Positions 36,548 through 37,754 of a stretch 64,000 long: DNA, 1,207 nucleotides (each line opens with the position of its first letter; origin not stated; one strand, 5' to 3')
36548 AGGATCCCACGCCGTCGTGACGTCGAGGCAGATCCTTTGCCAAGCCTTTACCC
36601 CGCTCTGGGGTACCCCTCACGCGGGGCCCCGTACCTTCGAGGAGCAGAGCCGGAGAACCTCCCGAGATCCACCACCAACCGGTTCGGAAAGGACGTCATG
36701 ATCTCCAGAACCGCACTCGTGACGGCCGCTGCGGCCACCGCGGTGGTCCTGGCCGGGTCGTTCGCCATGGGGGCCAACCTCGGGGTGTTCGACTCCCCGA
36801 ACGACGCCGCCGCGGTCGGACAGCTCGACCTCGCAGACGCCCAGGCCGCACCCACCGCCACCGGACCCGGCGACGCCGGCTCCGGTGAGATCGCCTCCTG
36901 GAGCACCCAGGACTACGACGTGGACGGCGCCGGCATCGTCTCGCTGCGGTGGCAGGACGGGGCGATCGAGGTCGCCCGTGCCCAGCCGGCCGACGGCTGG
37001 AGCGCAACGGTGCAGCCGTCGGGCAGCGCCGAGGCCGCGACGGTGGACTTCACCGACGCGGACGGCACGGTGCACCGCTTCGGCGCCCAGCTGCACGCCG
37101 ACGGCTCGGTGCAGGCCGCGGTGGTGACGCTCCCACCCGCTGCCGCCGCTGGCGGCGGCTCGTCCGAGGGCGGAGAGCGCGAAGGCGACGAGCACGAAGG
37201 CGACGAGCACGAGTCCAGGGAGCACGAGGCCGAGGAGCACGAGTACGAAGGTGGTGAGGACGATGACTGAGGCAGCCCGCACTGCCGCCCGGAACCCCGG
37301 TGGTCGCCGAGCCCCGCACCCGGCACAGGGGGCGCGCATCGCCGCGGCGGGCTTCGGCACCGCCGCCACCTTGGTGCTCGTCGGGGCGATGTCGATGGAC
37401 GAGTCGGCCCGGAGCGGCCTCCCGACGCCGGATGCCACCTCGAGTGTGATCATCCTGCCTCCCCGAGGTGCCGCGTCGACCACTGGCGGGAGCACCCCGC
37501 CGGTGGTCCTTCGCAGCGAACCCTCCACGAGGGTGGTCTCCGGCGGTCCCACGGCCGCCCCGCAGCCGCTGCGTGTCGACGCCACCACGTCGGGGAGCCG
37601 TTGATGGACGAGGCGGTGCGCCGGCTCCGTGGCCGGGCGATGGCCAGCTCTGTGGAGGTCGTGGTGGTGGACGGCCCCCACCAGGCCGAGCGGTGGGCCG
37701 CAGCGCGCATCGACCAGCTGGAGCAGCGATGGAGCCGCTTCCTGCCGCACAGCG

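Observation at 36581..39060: ApbE flavin-transferase + ferric-reductase-like heme membrane protein + secreted His-rich protein: candidate extracytosolic flavin/heme electron-transfer module with an unidentified flavinylation target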

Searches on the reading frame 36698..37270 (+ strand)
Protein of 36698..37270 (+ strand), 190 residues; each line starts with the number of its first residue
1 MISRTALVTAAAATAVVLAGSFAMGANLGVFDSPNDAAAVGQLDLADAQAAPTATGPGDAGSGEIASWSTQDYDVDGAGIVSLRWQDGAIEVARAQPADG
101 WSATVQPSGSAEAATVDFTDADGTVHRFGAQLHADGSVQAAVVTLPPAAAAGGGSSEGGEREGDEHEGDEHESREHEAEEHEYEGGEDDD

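Call 4: search_protein_families(library=pfam, max_evalue=1, proteins=[window:36698-37270:+])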
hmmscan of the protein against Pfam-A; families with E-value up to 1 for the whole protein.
window:36698-37270:+ (190 aa): 0 families

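Call 5: search_protein_families(library=ncbifam, max_evalue=1, proteins=[window:36698-37270:+])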
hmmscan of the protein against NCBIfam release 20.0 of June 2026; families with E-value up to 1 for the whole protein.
window:36698-37270:+ (190 aa): 1 family
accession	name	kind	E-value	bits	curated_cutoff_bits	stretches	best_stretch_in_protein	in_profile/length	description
TIGR00927.1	2A1904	subfamily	0.036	11.7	710.1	1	130-188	948-1003/1209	K+-dependent Na+/Ca+ exchanger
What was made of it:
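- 36698..37270 (+): g1: conserved N-terminal hydrophobic segment (signal peptide or signal anchor), a seven-strand beta domain (residues 68-146), and an acidic His/Glu/Asp-rich tail ending in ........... No Pfam or NCBIfam family (calls 4, 5).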

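Call 16: find_homologous_proteins(query=window:36698-37270:+, max_evalue=0.01)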
Query window:36698-37270:+ (190 aa): 14 proteins with E <= 0.01 among 7948 candidates.
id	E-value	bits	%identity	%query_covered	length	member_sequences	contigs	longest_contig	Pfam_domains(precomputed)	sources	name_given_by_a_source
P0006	3.2e-111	387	99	100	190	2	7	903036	-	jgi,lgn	jgi:hypothetical protein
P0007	2.3e-80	287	79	78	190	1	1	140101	-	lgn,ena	-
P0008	8.1e-64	233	68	75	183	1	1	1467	-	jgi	jgi:hypothetical protein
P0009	4.7e-63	230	65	75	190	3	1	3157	-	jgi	jgi:hypothetical protein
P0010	5.6e-63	230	68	75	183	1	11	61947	-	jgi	jgi:hypothetical protein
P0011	4.1e-62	227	63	100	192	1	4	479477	-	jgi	jgi:hypothetical protein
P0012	4.5e-59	217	65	75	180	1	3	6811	-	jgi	jgi:hypothetical protein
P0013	3.3e-20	91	44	78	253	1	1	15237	-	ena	-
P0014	8.6e-19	86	44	81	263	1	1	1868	-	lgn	-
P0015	7.0e-13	67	34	75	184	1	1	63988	-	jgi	jgi:hypothetical protein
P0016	3.9e-12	65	40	69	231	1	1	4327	-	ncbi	-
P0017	5.8e-11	61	35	100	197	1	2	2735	-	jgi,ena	jgi:hypothetical protein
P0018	7.5e-6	44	36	97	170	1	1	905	-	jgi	jgi:hypothetical protein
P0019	5.1e-3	35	23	96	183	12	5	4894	-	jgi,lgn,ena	jgi:hypothetical protein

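Call 17: find_encoding_contigs(protein=P0015, flank=6000, max_places=2)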
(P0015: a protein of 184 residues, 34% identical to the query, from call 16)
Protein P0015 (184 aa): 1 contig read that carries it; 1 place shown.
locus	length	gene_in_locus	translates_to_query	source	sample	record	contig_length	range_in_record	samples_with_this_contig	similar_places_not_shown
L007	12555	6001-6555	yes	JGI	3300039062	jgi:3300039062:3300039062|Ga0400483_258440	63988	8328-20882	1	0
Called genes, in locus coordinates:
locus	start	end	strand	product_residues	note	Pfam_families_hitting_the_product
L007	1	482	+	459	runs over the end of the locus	PF00083:Sugar_tr (faint), PF07690:MFS_1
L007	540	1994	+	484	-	PF00083:Sugar_tr, PF07690:MFS_1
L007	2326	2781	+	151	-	-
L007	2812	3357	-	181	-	PF00903:Glyoxalase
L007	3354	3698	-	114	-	PF01817:CM_2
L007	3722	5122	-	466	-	PF00672:HAMP, PF00512:HisKA, PF13581:HATPase_c_2 (weak), PF02518:HATPase_c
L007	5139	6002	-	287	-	PF00072:Response_reg, PF00486:Trans_reg_C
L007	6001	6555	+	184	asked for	-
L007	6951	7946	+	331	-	PF02424:ApbE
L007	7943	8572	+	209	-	PF01794:Ferric_reduct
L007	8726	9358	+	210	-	PF00578:AhpC-TSA, PF08534:Redoxin, PF10417:1-cysPrx_C (weak)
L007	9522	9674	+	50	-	-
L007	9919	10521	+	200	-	PF04542:Sigma70_r2, PF22029:PhyR_sigma2 (weak), PF08281:Sigma70_r4_2, PF04545:Sigma70_r4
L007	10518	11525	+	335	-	-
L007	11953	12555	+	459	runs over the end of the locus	-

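Call 18: find_encoding_contigs(protein=P0013, flank=6000, max_places=2)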
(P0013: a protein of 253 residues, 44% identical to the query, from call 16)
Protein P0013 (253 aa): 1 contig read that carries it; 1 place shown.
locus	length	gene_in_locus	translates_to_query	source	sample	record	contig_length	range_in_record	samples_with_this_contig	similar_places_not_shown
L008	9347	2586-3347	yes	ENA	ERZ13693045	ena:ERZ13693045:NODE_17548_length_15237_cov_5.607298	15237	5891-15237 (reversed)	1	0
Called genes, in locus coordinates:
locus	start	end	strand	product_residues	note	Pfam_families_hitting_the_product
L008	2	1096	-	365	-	?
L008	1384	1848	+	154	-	-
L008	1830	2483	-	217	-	PF00072:Response_reg, PF00486:Trans_reg_C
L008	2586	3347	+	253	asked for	-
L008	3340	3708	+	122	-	-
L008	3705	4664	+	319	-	PF02424:ApbE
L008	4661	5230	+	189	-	PF01794:Ferric_reduct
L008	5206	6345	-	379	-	PF00365:PFK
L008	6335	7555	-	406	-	PF05977:MFS_3, PF07690:MFS_1, PF00083:Sugar_tr, PF12832:MFS_1_like (weak), PF07690:MFS_1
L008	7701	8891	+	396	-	PF05787:PhoX, PF07676:PD40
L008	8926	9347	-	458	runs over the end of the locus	-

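Call 19: find_encoding_contigs(protein=P0011, flank=6000, max_places=2)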
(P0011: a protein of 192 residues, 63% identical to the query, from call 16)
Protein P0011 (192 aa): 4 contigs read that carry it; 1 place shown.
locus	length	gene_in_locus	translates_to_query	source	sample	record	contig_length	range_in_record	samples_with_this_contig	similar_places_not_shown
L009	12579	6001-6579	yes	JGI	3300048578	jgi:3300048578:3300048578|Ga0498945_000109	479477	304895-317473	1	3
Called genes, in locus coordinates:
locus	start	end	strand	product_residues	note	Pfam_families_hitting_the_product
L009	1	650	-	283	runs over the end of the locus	PF13622:4HBT_3, PF20789:4HBT_3C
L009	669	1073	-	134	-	-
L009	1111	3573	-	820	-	PF03176:MMPL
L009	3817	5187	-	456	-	PF00672:HAMP, PF00512:HisKA, PF02518:HATPase_c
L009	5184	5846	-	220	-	PF00072:Response_reg, PF00486:Trans_reg_C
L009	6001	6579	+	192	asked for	-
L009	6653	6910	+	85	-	-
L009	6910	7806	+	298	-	PF02424:ApbE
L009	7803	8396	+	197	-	PF01794:Ferric_reduct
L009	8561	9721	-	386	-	PF00083:Sugar_tr, PF05977:MFS_3, PF07690:MFS_1, PF12832:MFS_1_like (weak), PF07690:MFS_1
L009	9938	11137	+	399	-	PF05787:PhoX, PF07676:PD40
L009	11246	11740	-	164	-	-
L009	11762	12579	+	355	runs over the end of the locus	PF01547:SBP_bac_1, PF13531:SBP_bac_11, PF13416:SBP_bac_8, PF13343:SBP_bac_6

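Call 39: predict_structure(alignment_id=A2)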
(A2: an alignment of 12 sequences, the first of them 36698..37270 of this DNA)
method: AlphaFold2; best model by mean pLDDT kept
length: 190 residues; sequences in the alignment: 12
mean_pLDDT: 67.7   pTM: 0.46
mean pLDDT of the five models: 67.7, 64.8, 64.6, 64.2, 64.1
residues with pLDDT >= 90: 77; 70-90: 6; 50-70: 30; < 50: 77
segments of 3 or more residues with pLDDT < 50: 1-56, 58-63, 152-154, 156-159, 166-169
pLDDT, mean of each block of 10 residues (from residue 1): 41 40 43 41 38 43 68 97 96 98 95 98 96 96 86 48 49 52 60
secondary structure, 60 per line:
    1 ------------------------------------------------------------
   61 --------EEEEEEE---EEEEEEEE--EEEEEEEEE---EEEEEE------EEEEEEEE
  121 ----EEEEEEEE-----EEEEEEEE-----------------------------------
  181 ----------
elements in order: E69-75 E79-86 E89-97 E101-106 E113-120 E125-132 E138-145
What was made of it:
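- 36698..37270 (+): In the AF2 model the beta domain has pLDDT above 95 and the rest is disordered (call 39).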

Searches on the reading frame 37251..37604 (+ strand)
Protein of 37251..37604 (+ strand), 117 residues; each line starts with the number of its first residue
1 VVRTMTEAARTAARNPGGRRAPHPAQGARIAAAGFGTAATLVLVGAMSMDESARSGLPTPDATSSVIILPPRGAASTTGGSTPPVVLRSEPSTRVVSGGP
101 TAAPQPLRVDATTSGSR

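Call 4: search_protein_families(library=pfam, max_evalue=1, proteins=[window:37251-37604:+])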
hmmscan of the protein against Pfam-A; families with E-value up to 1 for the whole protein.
window:37251-37604:+ (117 aa): 0 families

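Call 5: search_protein_families(library=ncbifam, max_evalue=1, proteins=[window:37263-37604:+])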
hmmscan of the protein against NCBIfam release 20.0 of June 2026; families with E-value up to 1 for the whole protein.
window:37263-37604:+ (113 aa): 0 families

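Call 8: find_homologous_proteins(query=window:37263-37604:+, max_evalue=0.01)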
Query window:37263-37604:+ (113 aa): 5 proteins with E <= 0.01 among 80 candidates.
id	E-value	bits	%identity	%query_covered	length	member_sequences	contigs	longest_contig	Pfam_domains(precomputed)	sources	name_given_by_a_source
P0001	8.2e-60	217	100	100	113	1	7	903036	-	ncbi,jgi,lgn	jgi:hypothetical protein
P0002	8.2e-42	160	83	92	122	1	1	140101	-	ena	-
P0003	7.2e-19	86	55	100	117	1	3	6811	-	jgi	jgi:hypothetical protein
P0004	1.3e-17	82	58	88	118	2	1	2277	-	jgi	jgi:hypothetical protein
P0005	7.5e-17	79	56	89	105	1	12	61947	-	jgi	jgi:hypothetical protein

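Call 10: find_encoding_contigs(protein=P0003, flank=5000, max_places=3)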
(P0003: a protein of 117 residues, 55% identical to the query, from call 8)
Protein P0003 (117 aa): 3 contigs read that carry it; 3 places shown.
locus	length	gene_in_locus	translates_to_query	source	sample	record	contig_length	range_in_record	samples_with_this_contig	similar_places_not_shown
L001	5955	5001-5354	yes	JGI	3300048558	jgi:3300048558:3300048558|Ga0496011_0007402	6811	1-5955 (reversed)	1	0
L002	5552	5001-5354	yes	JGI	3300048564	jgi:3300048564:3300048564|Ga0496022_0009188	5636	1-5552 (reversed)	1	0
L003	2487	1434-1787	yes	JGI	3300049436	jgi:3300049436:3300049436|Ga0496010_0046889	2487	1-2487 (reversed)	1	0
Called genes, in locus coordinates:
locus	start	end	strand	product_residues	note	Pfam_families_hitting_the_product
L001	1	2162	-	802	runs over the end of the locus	PF03176:MMPL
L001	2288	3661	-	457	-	PF00672:HAMP, PF00512:HisKA, PF02518:HATPase_c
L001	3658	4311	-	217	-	PF00072:Response_reg, PF00486:Trans_reg_C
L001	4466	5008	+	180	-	-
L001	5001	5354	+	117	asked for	-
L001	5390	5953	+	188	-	?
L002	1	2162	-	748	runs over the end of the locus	?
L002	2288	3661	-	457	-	PF00672:HAMP, PF00512:HisKA, PF02518:HATPase_c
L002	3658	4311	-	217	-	PF00072:Response_reg, PF00486:Trans_reg_C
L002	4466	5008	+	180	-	-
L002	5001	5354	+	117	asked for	-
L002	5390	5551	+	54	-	?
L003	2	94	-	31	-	?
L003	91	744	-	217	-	PF00072:Response_reg, PF00486:Trans_reg_C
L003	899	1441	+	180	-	-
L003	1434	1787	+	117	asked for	-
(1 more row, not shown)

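Call 11: find_encoding_contigs(protein=P0005, flank=6000, max_places=3)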
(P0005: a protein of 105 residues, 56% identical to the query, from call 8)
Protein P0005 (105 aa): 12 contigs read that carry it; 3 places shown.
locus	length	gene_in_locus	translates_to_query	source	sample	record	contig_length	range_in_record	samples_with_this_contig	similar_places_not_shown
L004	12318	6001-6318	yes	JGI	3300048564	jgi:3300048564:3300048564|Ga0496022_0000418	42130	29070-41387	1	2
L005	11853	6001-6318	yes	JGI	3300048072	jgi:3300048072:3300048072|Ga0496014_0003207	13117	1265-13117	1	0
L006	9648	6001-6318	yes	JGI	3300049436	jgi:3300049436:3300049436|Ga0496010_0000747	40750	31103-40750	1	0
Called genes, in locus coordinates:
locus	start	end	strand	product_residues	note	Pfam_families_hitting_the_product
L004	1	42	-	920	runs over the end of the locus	-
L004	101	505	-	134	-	-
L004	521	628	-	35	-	-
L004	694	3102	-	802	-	PF03176:MMPL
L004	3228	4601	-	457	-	PF00672:HAMP, PF00512:HisKA, PF02518:HATPase_c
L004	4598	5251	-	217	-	PF00072:Response_reg, PF00486:Trans_reg_C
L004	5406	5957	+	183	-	-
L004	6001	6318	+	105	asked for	-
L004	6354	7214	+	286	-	PF02424:ApbE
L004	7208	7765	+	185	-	PF01794:Ferric_reduct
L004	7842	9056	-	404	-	PF00083:Sugar_tr, PF05977:MFS_3, PF07690:MFS_1, PF01306:LacY_symp (faint), PF12832:MFS_1_like, PF07690:MFS_1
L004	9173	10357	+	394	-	PF05787:PhoX, PF07676:PD40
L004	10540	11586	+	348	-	PF13531:SBP_bac_11, PF01547:SBP_bac_1, PF13416:SBP_bac_8, PF13343:SBP_bac_6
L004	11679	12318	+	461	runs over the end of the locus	?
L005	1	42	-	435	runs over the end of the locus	?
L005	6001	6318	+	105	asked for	-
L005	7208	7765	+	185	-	PF01794:Ferric_reduct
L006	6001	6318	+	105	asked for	-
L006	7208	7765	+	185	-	PF01794:Ferric_reduct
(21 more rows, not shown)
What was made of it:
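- Same gene order in metagenome relatives (calls 10, 11, 17-19).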

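Call 23: search_protein_representatives(alignment_id=A1)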
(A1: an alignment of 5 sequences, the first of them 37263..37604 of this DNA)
Query: 5 sequences, 118 profile positions. Proteins with E-value up to 0.001 (for the whole library): 16; up to 1e-10: 3; up to 1e-30: 2. The best 16 are listed.
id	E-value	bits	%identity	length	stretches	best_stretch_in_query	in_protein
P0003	1.1e-56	206.2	-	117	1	1-118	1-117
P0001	7.7e-45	168.1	-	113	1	1-118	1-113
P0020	5.8e-24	100.7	-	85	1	34-118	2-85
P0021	2.9e-10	56.5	-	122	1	19-117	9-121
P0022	2.9e-06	43.6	-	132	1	5-89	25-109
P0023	1.6e-05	41.2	-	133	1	15-87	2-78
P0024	1.8e-05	41.1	-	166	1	11-103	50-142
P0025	4.2e-05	39.9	-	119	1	14-118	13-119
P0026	8.1e-05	38.9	-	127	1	1-118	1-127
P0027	9.6e-05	38.7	-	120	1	3-94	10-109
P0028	1.5e-04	38.1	-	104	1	16-116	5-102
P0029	2.4e-04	37.4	-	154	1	10-111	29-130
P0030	2.5e-04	37.4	-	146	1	2-104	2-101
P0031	2.6e-04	37.3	-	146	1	6-117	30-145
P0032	2.7e-04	37.3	-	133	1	15-84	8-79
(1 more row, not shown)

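Call 44: find_encoding_contigs(protein=P0001, flank=10000, max_places=2)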
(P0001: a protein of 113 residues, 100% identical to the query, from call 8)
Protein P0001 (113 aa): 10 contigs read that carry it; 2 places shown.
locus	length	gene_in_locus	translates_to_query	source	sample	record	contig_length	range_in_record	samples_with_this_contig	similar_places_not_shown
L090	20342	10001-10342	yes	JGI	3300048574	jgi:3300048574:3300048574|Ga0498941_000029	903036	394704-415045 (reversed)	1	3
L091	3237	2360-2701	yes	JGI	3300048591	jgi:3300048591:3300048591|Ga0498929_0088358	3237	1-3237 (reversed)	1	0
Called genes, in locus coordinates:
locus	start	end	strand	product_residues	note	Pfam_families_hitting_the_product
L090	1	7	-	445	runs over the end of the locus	PF07907:YibE_F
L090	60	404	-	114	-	-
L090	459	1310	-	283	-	PF13622:4HBT_3, PF20789:4HBT_3C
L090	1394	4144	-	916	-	-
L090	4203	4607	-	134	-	-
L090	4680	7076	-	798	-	PF03176:MMPL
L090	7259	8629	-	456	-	PF00672:HAMP, PF00512:HisKA, PF13581:HATPase_c_2 (weak), PF02518:HATPase_c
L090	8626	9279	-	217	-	PF00072:Response_reg, PF00486:Trans_reg_C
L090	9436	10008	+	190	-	-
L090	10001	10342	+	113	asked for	-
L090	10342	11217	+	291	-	PF02424:ApbE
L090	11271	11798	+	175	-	PF01794:Ferric_reduct (weak)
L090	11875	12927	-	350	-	PF00365:PFK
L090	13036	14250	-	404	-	PF05977:MFS_3, PF00083:Sugar_tr, PF07690:MFS_1, PF12832:MFS_1_like (weak), PF07690:MFS_1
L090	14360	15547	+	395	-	PF05787:PhoX, PF07676:PD40 (weak)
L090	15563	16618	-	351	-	-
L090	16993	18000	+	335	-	PF13531:SBP_bac_11, PF01547:SBP_bac_1, PF13416:SBP_bac_8, PF13343:SBP_bac_6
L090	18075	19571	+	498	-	PF00528:BPD_transp_1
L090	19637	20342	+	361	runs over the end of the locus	PF00005:ABC_tran, PF13304:AAA_21 (faint), PF08402:TOBE_2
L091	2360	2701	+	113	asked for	-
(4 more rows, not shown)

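Call 48: search_protein_families(library=ncbifam, max_evalue=0.001, proteins=[L090:4203-4607:-, L090:1394-4144:-])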
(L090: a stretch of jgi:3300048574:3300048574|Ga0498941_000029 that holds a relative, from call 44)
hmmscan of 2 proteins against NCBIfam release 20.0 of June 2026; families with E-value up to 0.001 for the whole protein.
L090:4203-4607:- (134 aa): 0 families

L090:1394-4144:- (916 aa): 0 families

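Call 78: search_protein_families(library=pfam, max_evalue=10, proteins=[window:37263-37604:+])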
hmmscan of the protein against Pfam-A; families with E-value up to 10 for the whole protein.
window:37263-37604:+ (113 aa): 0 families
